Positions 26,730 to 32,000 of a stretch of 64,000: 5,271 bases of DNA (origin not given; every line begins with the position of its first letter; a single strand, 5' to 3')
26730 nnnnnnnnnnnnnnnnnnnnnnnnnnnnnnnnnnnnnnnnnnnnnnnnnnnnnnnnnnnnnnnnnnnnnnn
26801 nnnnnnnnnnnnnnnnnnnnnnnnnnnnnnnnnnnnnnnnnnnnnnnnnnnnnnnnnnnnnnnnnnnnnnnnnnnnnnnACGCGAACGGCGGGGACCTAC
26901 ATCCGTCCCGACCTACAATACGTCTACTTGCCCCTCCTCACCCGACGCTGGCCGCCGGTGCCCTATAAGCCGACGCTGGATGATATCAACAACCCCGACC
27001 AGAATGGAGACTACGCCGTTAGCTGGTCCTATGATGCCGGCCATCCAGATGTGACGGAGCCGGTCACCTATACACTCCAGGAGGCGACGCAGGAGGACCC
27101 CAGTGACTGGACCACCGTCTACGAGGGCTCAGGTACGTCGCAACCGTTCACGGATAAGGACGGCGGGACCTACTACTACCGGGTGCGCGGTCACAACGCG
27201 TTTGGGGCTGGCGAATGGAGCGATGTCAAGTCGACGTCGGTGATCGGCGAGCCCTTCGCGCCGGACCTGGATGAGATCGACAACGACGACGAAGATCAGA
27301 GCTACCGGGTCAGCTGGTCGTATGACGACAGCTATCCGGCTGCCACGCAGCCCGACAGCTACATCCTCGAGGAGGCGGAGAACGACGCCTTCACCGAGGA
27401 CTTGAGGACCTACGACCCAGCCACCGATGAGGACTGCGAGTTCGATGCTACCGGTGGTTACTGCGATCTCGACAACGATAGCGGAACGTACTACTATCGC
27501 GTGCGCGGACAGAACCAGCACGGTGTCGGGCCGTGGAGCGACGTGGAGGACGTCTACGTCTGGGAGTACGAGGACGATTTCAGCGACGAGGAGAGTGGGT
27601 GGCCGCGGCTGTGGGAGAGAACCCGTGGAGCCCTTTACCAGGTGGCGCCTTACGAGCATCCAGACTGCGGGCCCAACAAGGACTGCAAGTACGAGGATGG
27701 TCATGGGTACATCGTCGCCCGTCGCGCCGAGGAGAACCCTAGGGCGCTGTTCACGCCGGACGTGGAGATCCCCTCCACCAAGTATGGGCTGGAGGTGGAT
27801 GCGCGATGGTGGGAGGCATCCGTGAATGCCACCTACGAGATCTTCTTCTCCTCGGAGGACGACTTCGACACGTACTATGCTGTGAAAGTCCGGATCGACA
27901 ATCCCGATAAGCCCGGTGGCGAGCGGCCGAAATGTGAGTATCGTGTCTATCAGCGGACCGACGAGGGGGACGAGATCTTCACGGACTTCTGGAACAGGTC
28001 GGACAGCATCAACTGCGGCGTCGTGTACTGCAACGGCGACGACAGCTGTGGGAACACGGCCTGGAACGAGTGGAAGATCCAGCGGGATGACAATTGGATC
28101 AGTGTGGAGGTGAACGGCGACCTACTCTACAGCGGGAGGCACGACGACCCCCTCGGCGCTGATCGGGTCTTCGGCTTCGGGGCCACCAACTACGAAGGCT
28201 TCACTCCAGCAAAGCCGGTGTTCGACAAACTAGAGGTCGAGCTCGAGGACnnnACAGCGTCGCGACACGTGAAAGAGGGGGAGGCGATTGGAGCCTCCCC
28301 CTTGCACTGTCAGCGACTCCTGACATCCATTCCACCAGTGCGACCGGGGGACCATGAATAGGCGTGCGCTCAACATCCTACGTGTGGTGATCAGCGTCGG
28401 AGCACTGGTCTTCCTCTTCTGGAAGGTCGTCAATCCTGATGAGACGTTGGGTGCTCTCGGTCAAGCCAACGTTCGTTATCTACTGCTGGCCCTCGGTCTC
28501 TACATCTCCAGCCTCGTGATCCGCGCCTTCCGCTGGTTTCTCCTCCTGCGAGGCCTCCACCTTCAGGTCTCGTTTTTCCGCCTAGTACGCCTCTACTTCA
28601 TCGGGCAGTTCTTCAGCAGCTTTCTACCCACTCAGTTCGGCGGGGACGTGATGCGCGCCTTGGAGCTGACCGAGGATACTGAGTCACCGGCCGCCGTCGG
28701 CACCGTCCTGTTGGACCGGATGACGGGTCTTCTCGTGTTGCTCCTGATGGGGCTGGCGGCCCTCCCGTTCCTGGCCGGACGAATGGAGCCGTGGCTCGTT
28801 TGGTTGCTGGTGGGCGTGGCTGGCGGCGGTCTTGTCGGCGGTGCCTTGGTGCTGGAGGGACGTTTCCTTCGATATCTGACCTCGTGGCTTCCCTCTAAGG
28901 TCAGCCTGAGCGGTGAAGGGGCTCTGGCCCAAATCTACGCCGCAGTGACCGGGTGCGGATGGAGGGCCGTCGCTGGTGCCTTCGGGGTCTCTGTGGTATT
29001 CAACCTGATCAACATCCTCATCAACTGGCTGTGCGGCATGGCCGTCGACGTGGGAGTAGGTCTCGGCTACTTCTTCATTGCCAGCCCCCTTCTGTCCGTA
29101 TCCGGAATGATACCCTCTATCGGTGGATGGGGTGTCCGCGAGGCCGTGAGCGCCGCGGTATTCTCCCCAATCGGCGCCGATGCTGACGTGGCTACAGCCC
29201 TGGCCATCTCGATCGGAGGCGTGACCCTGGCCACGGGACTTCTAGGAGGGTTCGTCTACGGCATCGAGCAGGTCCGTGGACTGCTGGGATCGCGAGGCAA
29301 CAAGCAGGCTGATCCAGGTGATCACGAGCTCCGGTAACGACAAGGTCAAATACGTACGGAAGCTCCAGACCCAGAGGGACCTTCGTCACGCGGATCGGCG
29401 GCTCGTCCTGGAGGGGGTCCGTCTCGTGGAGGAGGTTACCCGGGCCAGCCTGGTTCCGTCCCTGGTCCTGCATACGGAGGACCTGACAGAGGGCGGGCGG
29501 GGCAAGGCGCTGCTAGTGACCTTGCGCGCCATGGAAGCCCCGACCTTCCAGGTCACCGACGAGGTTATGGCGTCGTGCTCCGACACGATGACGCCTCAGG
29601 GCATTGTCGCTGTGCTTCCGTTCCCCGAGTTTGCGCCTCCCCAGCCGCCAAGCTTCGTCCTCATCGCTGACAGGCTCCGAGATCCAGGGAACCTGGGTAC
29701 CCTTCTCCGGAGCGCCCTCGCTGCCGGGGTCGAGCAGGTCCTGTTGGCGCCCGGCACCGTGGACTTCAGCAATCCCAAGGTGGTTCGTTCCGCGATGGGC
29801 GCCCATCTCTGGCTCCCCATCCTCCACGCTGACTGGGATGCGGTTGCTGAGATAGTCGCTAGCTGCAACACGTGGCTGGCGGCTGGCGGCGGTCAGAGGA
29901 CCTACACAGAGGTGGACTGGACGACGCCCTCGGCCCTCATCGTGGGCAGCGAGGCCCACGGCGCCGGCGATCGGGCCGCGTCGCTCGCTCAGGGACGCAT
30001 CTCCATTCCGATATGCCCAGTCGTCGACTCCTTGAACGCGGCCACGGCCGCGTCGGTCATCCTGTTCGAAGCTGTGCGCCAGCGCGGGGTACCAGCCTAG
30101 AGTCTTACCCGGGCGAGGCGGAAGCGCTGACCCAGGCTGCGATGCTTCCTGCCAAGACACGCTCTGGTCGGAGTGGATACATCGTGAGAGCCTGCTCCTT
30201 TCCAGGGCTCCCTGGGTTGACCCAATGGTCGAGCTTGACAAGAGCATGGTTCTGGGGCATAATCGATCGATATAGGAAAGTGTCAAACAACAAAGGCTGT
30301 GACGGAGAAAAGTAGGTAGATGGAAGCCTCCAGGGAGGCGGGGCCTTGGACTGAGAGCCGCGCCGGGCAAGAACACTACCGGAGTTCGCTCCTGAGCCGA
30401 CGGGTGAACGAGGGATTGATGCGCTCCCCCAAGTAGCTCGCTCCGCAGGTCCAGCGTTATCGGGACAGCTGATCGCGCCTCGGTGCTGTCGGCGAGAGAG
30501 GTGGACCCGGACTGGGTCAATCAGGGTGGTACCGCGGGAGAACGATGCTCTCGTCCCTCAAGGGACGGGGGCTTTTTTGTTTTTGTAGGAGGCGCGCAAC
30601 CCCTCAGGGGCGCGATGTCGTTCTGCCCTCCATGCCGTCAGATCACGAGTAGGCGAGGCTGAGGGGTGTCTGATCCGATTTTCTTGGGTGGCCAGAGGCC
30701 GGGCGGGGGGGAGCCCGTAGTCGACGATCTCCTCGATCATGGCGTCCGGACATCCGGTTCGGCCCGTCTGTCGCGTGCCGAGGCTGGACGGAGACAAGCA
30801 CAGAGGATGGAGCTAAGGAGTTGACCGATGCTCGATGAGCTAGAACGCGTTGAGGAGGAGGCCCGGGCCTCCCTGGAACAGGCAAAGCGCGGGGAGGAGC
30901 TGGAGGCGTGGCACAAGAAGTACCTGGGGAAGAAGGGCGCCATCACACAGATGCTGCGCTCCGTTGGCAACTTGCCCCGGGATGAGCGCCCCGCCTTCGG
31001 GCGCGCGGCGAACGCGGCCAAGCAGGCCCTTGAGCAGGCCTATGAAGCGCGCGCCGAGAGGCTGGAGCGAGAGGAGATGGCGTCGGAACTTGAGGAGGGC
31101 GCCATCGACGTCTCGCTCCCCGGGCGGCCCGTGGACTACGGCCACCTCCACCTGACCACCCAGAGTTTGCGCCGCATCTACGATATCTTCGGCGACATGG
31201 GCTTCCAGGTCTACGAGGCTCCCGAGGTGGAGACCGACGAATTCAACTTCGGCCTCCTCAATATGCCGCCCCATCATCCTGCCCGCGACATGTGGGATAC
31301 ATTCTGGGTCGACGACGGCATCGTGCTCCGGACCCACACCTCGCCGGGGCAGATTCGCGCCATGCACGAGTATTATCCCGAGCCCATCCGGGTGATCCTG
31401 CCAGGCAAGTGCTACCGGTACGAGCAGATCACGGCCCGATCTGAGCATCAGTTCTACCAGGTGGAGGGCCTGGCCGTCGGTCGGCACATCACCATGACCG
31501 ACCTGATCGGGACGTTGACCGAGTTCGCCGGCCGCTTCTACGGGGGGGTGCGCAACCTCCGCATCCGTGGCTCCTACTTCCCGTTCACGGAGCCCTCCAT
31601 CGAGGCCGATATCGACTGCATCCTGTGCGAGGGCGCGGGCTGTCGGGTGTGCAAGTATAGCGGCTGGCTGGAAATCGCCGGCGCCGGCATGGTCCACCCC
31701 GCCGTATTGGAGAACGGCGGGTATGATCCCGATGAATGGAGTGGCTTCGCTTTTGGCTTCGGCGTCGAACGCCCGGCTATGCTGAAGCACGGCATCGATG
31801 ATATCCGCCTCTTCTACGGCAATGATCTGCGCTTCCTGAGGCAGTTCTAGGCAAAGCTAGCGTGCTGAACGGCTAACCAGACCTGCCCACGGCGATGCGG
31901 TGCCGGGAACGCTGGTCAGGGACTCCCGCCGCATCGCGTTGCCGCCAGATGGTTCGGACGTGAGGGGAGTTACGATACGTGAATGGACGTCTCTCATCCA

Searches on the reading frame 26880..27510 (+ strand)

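Call 79: search_protein_families(library=pfam, proteins=[window:26880-27510:+], max_evalue=5)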
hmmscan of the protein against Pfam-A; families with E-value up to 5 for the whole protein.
window:26880-27510:+ (210 aa): 5 families
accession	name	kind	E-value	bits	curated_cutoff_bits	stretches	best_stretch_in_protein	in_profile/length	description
PF24489.1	Ig_J_second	-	0.0068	16.9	27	1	85-119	53-92/105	Tip attachment protein J second Ig-like domain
PF24170.1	Fn3-II_PB4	-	0.0097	16.6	27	1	69-118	43-93/95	Straight fiber protein PB4 second Fn3-like domain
PF12992.12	DUF3876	-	0.012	16.1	27.2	1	138-183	31-80/92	Domain of unknown function, B. Theta Gene description (DUF3876)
PF24528.1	Ig_ADGRF3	-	0.13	12.9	27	0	138-157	29-48/91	Adhesion G-protein coupled receptor F3-like, Ig-like domain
PF14292.12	SusE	-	1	10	25.2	1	40-91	28-80/106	SusE outer membrane protein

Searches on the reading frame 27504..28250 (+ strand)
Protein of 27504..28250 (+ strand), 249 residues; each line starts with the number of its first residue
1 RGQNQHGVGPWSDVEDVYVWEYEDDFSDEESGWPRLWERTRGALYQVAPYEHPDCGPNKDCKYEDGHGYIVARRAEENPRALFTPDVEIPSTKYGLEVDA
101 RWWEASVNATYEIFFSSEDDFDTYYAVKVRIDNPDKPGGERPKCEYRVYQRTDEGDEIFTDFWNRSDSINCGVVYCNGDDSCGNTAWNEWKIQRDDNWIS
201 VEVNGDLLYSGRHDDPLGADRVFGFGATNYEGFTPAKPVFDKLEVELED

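Call 79: search_protein_families(library=pfam, proteins=[window:27504-28250:+], max_evalue=5)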
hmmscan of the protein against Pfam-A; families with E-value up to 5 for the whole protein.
window:27504-28250:+ (249 aa): 1 family
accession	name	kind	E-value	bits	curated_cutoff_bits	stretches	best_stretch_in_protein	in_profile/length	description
PF06439.18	3keto-disac_hyd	-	0.066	13.7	26.8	1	68-216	31-156/187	3-keto-disaccharide hydrolase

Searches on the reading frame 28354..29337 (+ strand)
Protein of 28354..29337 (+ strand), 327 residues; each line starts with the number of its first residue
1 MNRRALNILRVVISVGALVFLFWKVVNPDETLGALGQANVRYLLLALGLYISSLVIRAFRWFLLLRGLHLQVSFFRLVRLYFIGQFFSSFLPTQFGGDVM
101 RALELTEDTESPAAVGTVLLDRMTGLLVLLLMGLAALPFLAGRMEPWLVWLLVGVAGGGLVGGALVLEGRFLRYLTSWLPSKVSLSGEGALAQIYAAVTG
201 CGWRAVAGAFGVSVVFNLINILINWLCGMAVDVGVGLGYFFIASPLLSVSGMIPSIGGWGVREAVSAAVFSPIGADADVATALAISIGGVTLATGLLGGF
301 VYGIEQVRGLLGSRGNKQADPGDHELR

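Call 4: search_protein_families(library=pfam, proteins=[window:28354-29337:+], max_evalue=0.01)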
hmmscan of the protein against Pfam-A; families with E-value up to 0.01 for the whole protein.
window:28354-29337:+ (327 aa): 1 family
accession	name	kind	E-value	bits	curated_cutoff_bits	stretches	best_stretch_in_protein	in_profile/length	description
PF03706.18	LPG_synthase_TM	-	1.4e-41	143.3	33.4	1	8-298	2-301/302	Lysylphosphatidylglycerol synthase TM region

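Call 5: search_protein_families(library=ncbifam, proteins=[window:28354-29337:+], max_evalue=0.01)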
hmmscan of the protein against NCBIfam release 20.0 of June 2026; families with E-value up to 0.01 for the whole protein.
window:28354-29337:+ (327 aa): 2 families
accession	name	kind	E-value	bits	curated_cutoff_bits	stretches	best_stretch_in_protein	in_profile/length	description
TIGR00374.1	TIGR00374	subfamily_domain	5.6e-20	72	43.2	2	12-133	2-124/323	flippase-like domain-containing protein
NF033480.1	bifunc_MprF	equivalog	1.4e-05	23.6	600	1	9-283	10-275/841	bifunctional lysylphosphatidylglycerol flippase/synthetase MprF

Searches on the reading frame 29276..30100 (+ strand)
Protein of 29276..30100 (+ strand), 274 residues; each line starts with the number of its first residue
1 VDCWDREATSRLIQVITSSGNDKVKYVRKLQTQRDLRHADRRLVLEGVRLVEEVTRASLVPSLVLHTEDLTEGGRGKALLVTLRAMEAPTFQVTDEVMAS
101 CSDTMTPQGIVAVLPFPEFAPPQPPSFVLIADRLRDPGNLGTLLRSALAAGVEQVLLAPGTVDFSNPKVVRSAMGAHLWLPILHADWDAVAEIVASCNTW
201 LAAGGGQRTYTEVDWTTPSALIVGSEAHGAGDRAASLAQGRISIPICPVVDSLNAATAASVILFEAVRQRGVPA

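Call 17: search_protein_families(library=pfam, proteins=[window:29276-30100:+], max_evalue=0.001)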
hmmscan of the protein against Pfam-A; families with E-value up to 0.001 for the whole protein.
window:29276-30100:+ (274 aa): 3 families
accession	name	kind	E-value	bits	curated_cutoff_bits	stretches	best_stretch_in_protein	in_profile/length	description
PF00588.24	SpoU_methylase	-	1.9e-29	103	29.7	1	127-264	2-142/142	SpoU rRNA Methylase family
PF22435.1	MRM3-like_sub_bind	-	1.2e-14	54.9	27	1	21-112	1-84/84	MRM3-like substrate binding domain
PF08032.17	SpoU_sub_bind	-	3.1e-05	24.7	22.8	1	45-119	2-75/76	RNA 2'-O ribose methyltransferase substrate binding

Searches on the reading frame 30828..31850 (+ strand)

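Call 17: search_protein_families(library=pfam, proteins=[window:30828-31850:+], max_evalue=0.001)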
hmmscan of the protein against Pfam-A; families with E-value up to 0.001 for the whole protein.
window:30828-31850:+ (340 aa): 2 families
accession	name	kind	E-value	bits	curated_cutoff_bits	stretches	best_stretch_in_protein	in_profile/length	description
PF01409.25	tRNA-synt_2d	-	1.5e-90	303.5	19.8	1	93-340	2-246/246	tRNA synthetases class II core domain (F)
PF02912.23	Phe_tRNA-synt_N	-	1.8e-21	76.3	22.3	1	23-88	4-69/69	Aminoacyl tRNA synthetase class II, N-terminal domain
